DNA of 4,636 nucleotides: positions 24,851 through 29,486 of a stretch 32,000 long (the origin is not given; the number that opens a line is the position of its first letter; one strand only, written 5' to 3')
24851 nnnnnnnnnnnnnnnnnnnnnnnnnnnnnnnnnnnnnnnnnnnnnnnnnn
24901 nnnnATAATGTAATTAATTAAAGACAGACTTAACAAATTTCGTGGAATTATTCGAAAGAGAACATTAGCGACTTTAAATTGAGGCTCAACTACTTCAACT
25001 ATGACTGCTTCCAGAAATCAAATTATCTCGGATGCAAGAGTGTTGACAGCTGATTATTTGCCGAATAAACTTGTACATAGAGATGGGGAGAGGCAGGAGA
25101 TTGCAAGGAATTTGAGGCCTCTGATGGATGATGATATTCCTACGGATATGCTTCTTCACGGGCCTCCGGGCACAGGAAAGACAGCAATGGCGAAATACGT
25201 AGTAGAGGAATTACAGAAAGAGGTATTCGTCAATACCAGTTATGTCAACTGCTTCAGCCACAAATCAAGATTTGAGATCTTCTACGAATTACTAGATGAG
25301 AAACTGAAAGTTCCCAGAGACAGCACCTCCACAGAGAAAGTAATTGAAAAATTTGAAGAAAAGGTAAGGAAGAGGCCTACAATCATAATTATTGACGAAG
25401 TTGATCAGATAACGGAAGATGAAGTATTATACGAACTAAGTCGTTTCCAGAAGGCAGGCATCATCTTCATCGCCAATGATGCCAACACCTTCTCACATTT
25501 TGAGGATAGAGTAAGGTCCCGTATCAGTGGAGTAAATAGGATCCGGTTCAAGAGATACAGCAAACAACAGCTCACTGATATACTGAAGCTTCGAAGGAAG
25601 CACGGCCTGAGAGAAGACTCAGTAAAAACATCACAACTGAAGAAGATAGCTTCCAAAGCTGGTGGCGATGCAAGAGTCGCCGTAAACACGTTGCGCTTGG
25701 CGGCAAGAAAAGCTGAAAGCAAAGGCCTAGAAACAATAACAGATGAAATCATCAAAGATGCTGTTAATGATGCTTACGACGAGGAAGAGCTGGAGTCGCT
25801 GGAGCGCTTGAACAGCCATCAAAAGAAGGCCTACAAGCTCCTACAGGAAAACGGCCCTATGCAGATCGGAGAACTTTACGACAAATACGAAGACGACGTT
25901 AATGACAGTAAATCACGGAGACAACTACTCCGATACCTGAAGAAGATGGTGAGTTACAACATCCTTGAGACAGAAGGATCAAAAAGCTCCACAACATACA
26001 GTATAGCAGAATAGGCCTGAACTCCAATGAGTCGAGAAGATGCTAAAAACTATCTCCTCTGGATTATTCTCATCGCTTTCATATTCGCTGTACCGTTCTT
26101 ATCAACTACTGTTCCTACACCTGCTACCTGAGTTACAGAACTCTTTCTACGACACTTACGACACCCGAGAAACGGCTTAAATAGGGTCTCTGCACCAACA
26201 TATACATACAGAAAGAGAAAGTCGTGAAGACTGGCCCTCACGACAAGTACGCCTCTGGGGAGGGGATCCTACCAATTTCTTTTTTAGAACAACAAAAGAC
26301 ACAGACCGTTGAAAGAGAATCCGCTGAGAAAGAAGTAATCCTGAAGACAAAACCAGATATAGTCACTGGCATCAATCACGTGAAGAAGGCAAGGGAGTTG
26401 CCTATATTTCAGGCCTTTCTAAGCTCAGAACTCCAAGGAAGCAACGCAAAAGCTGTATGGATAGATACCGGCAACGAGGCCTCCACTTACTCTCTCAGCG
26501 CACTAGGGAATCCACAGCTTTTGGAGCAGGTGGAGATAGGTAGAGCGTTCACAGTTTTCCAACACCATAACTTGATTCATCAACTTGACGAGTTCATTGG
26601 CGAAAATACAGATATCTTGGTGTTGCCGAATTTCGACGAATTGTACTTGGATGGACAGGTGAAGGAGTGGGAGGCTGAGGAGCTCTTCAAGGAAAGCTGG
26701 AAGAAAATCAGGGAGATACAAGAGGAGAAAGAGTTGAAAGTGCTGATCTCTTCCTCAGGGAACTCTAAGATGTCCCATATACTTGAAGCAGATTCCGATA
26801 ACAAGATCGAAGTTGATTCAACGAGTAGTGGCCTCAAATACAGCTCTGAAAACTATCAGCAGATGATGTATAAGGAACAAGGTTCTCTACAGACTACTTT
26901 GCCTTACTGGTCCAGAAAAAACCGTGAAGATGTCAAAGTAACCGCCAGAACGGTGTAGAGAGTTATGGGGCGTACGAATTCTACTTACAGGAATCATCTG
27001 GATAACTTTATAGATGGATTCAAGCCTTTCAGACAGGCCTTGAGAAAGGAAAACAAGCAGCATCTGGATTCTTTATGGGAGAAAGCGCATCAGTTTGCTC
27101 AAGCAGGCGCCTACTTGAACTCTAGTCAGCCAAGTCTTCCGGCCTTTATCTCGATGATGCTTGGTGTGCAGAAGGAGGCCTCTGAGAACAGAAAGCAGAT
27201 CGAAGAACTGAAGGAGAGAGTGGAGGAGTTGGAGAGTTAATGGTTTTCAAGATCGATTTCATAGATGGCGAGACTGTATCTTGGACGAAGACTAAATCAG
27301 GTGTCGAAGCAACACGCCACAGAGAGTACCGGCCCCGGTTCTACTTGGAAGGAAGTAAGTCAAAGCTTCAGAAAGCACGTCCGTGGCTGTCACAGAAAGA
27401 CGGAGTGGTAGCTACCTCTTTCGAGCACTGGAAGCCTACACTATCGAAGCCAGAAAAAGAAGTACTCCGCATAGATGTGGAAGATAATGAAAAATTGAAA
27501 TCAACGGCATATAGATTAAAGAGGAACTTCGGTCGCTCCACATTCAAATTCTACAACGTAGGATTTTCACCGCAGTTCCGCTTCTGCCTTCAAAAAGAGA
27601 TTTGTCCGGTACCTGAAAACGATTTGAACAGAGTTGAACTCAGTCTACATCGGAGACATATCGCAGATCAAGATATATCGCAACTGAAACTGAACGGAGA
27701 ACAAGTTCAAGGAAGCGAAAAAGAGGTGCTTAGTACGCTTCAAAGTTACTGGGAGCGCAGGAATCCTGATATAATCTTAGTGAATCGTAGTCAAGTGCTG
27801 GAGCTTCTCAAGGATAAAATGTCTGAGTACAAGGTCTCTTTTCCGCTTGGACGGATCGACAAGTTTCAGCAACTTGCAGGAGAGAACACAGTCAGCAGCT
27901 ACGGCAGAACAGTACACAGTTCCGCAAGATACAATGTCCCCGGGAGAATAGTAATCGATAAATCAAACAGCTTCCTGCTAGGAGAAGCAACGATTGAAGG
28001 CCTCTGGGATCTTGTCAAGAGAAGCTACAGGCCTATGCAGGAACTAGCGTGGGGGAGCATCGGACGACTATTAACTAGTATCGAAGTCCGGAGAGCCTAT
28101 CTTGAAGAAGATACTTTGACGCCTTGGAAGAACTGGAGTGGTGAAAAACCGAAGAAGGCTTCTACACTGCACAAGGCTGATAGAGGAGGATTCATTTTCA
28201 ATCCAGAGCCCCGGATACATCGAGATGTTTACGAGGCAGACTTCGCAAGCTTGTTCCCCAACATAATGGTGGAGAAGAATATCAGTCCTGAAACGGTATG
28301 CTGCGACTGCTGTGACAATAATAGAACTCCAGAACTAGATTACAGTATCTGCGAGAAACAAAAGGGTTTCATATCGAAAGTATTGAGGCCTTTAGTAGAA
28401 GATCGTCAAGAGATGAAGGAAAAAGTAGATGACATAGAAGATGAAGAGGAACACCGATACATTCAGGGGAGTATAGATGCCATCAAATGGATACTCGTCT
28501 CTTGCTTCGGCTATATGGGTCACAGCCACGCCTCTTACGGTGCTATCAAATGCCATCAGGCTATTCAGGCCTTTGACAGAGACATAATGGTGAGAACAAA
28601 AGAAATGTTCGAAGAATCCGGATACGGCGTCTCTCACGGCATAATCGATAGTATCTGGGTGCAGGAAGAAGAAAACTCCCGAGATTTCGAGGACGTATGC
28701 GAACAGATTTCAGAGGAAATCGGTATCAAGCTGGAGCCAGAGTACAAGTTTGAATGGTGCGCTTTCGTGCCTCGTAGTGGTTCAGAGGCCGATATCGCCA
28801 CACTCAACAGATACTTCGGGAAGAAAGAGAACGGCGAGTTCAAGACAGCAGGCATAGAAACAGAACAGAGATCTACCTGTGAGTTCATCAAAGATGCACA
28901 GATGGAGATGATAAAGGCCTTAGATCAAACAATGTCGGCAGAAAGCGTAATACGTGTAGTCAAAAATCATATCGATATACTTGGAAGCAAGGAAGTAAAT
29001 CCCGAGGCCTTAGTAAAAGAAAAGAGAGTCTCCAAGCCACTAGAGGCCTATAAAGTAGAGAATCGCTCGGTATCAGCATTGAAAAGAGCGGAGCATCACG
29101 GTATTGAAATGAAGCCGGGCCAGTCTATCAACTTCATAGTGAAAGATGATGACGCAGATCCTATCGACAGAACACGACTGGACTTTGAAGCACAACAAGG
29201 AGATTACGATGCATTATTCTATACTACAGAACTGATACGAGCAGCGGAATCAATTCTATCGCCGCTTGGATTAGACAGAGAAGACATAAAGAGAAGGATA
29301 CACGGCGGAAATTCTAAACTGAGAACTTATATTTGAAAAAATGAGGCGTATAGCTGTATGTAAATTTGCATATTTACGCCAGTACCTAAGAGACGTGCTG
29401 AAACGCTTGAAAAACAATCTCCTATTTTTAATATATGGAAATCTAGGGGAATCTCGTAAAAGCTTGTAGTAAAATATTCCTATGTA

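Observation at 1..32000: Extreme over-representation of the palindrome AGGCCT, with a mosaic distribution that marks foreign segments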

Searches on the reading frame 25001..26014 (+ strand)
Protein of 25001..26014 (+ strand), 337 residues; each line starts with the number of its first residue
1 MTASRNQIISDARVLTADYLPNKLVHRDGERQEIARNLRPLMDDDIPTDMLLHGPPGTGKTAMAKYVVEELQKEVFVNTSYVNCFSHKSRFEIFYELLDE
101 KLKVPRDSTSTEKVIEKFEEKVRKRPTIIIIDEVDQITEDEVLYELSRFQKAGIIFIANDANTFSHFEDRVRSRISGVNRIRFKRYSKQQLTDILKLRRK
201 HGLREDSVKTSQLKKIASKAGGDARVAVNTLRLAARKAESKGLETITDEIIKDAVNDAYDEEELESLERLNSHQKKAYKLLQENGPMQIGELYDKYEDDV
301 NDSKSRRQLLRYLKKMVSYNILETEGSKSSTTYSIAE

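Call 7: search_protein_families(library=pfam, proteins=[window:25001-26014:+])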
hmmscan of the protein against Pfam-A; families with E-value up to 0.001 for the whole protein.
window:25001-26014:+ (337 aa): 22 families
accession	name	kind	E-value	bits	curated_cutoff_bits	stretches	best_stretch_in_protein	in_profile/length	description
PF13401.12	AAA_22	-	4.2e-15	56.6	27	1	50-151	8-109/130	AAA domain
PF00004.35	AAA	-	7.6e-14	52.7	21.2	1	50-174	1-122/131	ATPase family associated with various cellular activities (AAA)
PF13191.12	AAA_16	-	1.9e-12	48.4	32.6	1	23-141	1-148/167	AAA ATPase domain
PF22703.2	Cdc6_lid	-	1.7e-11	44.2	27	1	193-254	2-66/68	Cdc6 AAA+ ATPase-type lid domain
PF24883.2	NPHP3_N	-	5.6e-09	36.8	24.8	1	50-86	25-61/164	Nephrocystin 3, N-terminal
PF07728.20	AAA_5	-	5.7e-07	30.1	22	1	49-147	1-87/139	AAA domain (dynein-related subfamily)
PF01637.24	ATPase_2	-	7.1e-07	29.7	33.2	1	43-138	16-123/225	ATPase domain predominantly from Archaea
PF13245.12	AAA_19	-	3.5e-06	27.7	25.1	1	50-142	14-107/134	AAA domain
PF16193.11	AAA_assoc_2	-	4.1e-06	27.4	34.3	1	208-257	7-57/81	AAA C-terminal domain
PF00910.28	RNA_helicase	-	6.4e-05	23.8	21.5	1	51-140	2-64/105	RNA helicase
PF13238.12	AAA_18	-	6.7e-05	23.8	29.4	1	51-170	2-111/128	AAA domain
PF09077.16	Phage-MuB_C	-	8.7e-05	22.8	25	1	188-257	11-77/78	Mu B transposition protein, C terminal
PF05673.19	DUF815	-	0.00018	21.2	23.8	1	22-74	28-80/249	Protein of unknown function (DUF815)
PF13173.12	AAA_14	-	0.00023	21.6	27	0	51-139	6-76/129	AAA domain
PF12775.13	AAA_7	-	0.00028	20.9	25.8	1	49-103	35-87/181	P-loop containing dynein motor region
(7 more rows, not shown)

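Call 38: search_protein_families(library=phrogs, proteins=[window:25001-26014:+])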
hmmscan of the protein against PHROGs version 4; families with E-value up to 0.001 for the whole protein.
window:25001-26014:+ (337 aa): 13 families
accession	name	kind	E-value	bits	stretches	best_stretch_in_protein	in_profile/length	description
phrog_7998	-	unknown function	2.3e-56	192.4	1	9-335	2-336/339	-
phrog_168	-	DNA, RNA and nucleotide metabolism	6.7e-28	99.3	1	7-301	3-288/314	clamp loader of DNA polymerase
phrog_296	-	integration and excision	4.5e-17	62.9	1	50-290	321-541/626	DNA transposition protein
phrog_11838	-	DNA, RNA and nucleotide metabolism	1.7e-15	58.1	1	41-259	36-229/420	clamp loader of DNA polymerase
phrog_5846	-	DNA, RNA and nucleotide metabolism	1.9e-13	51.4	1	44-282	35-243/380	clamp loader of DNA polymerase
phrog_3757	-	unknown function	6.1e-12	46.6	1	46-76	125-155/367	-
phrog_10401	-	other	9e-07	29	1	47-76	460-489/667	ATPase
phrog_7485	-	unknown function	2.2e-05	24.6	1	50-77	230-257/430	-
phrog_9172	-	unknown function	2.2e-05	24.5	0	113-138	154-179/509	-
phrog_30773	-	unknown function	3e-05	23.6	1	45-137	194-267/666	-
phrog_6841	-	unknown function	0.00061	19.7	0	20-168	32-181/470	-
phrog_170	-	other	0.00067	20.2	0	50-68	93-112/323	PhoH-like phosphate starvation-inducible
phrog_325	-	DNA, RNA and nucleotide metabolism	0.00087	18.7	0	49-74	492-517/986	Dda-like helicase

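Call 68: search_protein_families(library=ncbifam, proteins=[window:25001-26014:+], max_evalue=0.01)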
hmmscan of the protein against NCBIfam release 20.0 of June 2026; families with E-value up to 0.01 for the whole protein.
window:25001-26014:+ (337 aa): 37 families (the best 25 are shown)
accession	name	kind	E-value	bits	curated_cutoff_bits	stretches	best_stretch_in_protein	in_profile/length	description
TIGR02928.1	TIGR02928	subfamily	2.6e-60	204.2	181.3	1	8-327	1-353/366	orc1/cdc6 family replication initiation protein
NF001624.0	PRK00411.1-2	subfamily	5.6e-43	147.2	354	1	8-326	13-347/374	ORC1-type DNA replication protein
NF001625.0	PRK00411.1-3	equivalog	4.6e-41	140.9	501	1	4-298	16-336/415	ORC1-type DNA replication protein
NF001626.0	PRK00411.1-5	equivalog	9e-34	116.9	417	1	6-306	14-331/374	ORC1-type DNA replication protein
NF001623.0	PRK00411.1-1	equivalog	5.9e-30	104.3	311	1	5-327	14-374/411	ORC1-type DNA replication protein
NF003229.0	PRK04195.1-5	equivalog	1.2e-13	50.6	280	1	26-240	21-217/413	replication factor C large subunit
NF001679.0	PRK00440.1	equivalog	3.4e-12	46.1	303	1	18-265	11-234/322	replication factor C small subunit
NF003234.0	PRK04195.2-4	equivalog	1.2e-11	44.3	529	1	50-236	41-216/497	replication factor C large subunit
NF009067.0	PRK12402.1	equivalog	3.9e-10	39.2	317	2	181-269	179-260/340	replication factor C small subunit 2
NF000868.0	PRK00080.1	equivalog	4e-10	39.1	282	2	172-257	168-249/330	Holliday junction branch migration DNA helicase RuvB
NF003230.0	PRK04195.1-6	equivalog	9.2e-10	37.8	441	1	31-234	23-205/494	replication factor C large subunit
TIGR00635.1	ruvB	equivalog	1.3e-09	37.5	299.05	2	47-77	30-60/305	Holliday junction branch migration DNA helicase RuvB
NF003233.0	PRK04195.2-3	equivalog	5.2e-09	35.4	471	1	48-260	39-230/504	replication factor C large subunit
NF003226.0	PRK04195.1-1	equivalog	5.7e-08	32.1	588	1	48-271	41-237/405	replication factor C large subunit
NF003231.0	PRK04195.2-1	equivalog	3e-07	29.6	442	1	129-246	105-220/517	replication factor C large subunit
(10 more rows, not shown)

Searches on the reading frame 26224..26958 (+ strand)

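Call 7: search_protein_families(library=pfam, proteins=[window:26224-26958:+])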
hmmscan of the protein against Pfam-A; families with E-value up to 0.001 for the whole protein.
window:26224-26958:+ (244 aa): 0 families

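Call 38: search_protein_families(library=phrogs, proteins=[window:26224-26958:+])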
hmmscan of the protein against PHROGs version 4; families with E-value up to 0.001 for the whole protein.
window:26224-26958:+ (244 aa): 1 family
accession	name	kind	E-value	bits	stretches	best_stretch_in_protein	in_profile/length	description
phrog_16666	-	unknown function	0.00076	20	0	98-178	62-143/190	-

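Call 39: search_protein_families(library=padloc, proteins=[window:26224-26958:+])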
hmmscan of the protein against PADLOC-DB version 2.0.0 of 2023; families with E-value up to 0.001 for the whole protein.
window:26224-26958:+ (244 aa): 0 families

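Call 68: search_protein_families(library=ncbifam, proteins=[window:26224-26958:+], max_evalue=0.01)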
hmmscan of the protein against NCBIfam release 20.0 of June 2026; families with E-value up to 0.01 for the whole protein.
window:26224-26958:+ (244 aa): 0 families

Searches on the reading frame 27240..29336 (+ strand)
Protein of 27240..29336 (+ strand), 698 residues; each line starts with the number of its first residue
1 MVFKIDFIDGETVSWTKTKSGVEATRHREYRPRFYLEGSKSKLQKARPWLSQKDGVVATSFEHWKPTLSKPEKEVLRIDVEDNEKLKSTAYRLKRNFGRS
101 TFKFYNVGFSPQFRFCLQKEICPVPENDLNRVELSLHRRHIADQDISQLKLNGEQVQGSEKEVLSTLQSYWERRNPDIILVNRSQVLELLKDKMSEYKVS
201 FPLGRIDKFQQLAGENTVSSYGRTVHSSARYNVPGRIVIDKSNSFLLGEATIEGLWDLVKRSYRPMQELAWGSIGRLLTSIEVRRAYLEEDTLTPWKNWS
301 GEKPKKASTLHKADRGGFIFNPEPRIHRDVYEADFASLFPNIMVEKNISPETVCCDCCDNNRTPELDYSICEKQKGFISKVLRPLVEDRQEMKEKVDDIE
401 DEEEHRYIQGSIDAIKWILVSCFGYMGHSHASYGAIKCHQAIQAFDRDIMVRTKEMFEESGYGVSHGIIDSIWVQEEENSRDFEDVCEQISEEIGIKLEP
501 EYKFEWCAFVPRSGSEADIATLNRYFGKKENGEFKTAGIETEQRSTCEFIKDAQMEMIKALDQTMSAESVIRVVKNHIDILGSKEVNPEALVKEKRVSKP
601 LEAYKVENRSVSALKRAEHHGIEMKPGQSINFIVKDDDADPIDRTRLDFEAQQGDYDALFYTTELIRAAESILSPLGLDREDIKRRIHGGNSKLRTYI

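Call 8: search_protein_families(library=pfam, proteins=[window:27240-29336:+])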
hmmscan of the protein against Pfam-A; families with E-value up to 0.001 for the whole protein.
window:27240-29336:+ (698 aa): 1 family
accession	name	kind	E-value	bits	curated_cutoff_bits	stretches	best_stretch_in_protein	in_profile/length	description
PF00136.26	DNA_pol_B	-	1.4e-23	83.8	23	1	311-460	38-202/453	DNA polymerase family B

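Call 38: search_protein_families(library=phrogs, proteins=[window:27240-29336:+])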
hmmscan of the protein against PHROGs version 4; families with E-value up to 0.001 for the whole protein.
window:27240-29336:+ (698 aa): 2 families
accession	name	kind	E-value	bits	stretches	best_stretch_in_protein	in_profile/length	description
phrog_262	-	DNA, RNA and nucleotide metabolism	2.7e-27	96.2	1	304-482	373-592/856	DNA polymerase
phrog_2062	-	DNA, RNA and nucleotide metabolism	8.6e-09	35.5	1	310-401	379-487/502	DNA polymerase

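Call 47: find_homologous_proteins(query=window:27240-29336:+, max_evalue=1e-20)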
Query window:27240-29336:+ (698 aa): 1168 proteins with E <= 1e-20 among 8000 candidates; the best 120 are listed.
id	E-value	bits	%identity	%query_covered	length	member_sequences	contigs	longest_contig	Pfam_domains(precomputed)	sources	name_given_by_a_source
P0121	0.0e+0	1250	76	98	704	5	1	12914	PF00136.27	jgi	jgi:DNA polymerase I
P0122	0.0e+0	1245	76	99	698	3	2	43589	PF00136.27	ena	-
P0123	0.0e+0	1235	74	100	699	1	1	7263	PF00136.27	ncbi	-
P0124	0.0e+0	1229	75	99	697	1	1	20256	PF00136.27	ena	-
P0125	0.0e+0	1229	75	99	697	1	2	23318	PF00136.27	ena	-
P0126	0.0e+0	1229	75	99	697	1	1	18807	PF00136.27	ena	-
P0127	0.0e+0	1228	75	99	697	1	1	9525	PF00136.27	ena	-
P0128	0.0e+0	1228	75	99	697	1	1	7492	PF00136.27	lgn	-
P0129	0.0e+0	1227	75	99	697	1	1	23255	PF00136.27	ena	-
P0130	0.0e+0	1227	75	99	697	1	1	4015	PF00136.27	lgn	-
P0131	0.0e+0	1226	75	98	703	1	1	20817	PF00136.27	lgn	-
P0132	0.0e+0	1221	74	99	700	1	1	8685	PF00136.27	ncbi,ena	-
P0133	0.0e+0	1219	75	98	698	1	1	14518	PF00136.27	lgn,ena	-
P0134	0.0e+0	1218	73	100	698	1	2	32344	PF00136.27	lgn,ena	-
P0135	0.0e+0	1213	73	100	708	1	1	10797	PF00136.27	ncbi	ncbi:MAG: type B DNA-directed DNA polymerase [Candidatus Nanohaloarchaea archaeon]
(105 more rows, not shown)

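Call 48: find_encoding_contigs(protein=P0122, flank=10000, max_places=1)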
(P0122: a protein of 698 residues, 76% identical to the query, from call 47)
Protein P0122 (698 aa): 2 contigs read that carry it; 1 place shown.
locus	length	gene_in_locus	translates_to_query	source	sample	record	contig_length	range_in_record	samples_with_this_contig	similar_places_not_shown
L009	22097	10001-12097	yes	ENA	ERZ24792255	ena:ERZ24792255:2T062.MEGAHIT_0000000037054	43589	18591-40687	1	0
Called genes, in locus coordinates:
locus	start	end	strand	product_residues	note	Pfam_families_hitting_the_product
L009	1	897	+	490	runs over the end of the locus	PF00875:DNA_photolyase, PF03441:FAD_binding_7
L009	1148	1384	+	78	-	PF00578:AhpC-TSA (weak), PF08534:Redoxin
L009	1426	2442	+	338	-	PF00753:Lactamase_B, PF07883:Cupin_2 (faint)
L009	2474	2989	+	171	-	-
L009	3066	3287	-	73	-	-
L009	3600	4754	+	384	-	PF07690:MFS_1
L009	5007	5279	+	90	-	-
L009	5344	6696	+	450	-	PF00875:DNA_photolyase, PF03441:FAD_binding_7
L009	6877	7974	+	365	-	-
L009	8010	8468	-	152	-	PF03767:Acid_phosphat_B (weak), PF24694:LNS2_PITM1-3 (faint), PF25109:HAD_PNKP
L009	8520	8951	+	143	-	PF02566:OsmC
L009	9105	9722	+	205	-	-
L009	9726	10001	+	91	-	PF26485:DUF8156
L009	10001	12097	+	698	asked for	PF00136:DNA_pol_B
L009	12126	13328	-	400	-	PF07705:CARDB (faint), PF10633:NPCBM_assoc (weak)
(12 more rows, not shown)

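Call 49: find_encoding_contigs(protein=P0134, flank=10000, max_places=1)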
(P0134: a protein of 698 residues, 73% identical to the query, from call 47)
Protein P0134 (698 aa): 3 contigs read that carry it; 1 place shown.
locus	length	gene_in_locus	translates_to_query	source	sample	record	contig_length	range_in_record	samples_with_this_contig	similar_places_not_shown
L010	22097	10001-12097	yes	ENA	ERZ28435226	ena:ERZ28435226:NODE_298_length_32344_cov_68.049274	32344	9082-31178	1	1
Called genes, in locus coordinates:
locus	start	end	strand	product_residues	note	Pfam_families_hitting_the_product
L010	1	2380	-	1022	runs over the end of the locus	PF00133:tRNA-synt_1, PF01406:tRNA-synt_1e (faint), PF09334:tRNA-synt_1g, PF08264:Anticodon_1, PF19302:DUF5915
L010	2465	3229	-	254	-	PF11969:DcpS_C, PF01230:HIT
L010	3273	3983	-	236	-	-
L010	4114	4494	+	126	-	PF01938:TRAM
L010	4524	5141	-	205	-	PF07187:DUF1405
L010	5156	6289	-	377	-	PF22025:ThiI_fer, PF02926:THUMP, PF02568:ThiI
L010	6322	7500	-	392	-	PF01966:HD, PF19276:HD_assoc_2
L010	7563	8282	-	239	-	-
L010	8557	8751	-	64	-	PF00313:CSD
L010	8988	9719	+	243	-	-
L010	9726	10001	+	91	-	PF26485:DUF8156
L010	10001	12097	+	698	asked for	PF00136:DNA_pol_B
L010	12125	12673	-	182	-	PF00293:NUDIX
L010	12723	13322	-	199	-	-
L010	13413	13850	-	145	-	-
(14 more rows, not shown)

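Call 68: search_protein_families(library=ncbifam, proteins=[window:27240-29336:+], max_evalue=0.01)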
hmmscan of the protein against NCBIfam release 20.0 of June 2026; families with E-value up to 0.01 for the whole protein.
window:27240-29336:+ (698 aa): 9 families
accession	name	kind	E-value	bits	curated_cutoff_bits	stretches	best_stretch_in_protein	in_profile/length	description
NF004418.0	PRK05761.1-4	subfamily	1.1e-216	721.4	692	1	1-689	1-706/717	type B DNA-directed DNA polymerase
NF004416.0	PRK05761.1-2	equivalog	1.5e-93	314.4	516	1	88-676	79-649/665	type B DNA-directed DNA polymerase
NF004417.0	PRK05761.1-3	equivalog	3e-35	121.4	780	1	303-685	474-853/858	DNA-directed DNA polymerase I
NF004419.0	PRK05761.1-5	equivalog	3.9e-27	94.6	1285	1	300-683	538-920/932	DNA-directed DNA polymerase I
NF004421.0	PRK05762.1-2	equivalog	2e-23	82.6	570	1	309-684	406-788/795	DNA polymerase II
TIGR00592.1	pol2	superfamily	3e-21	75.2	239.95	1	313-661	799-1162/1176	DNA polymerase (pol2)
NF004415.0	PRK05761.1-1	equivalog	6.8e-21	73.9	1289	1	312-647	492-834/883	DNA-directed DNA polymerase I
NF004422.0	PRK05762.1-4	equivalog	6.3e-12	44.7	1103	1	304-494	393-577/789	DNA polymerase II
NF004420.0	PRK05762.1-1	equivalog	3.7e-11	42.4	1435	1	311-643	396-741/783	DNA polymerase II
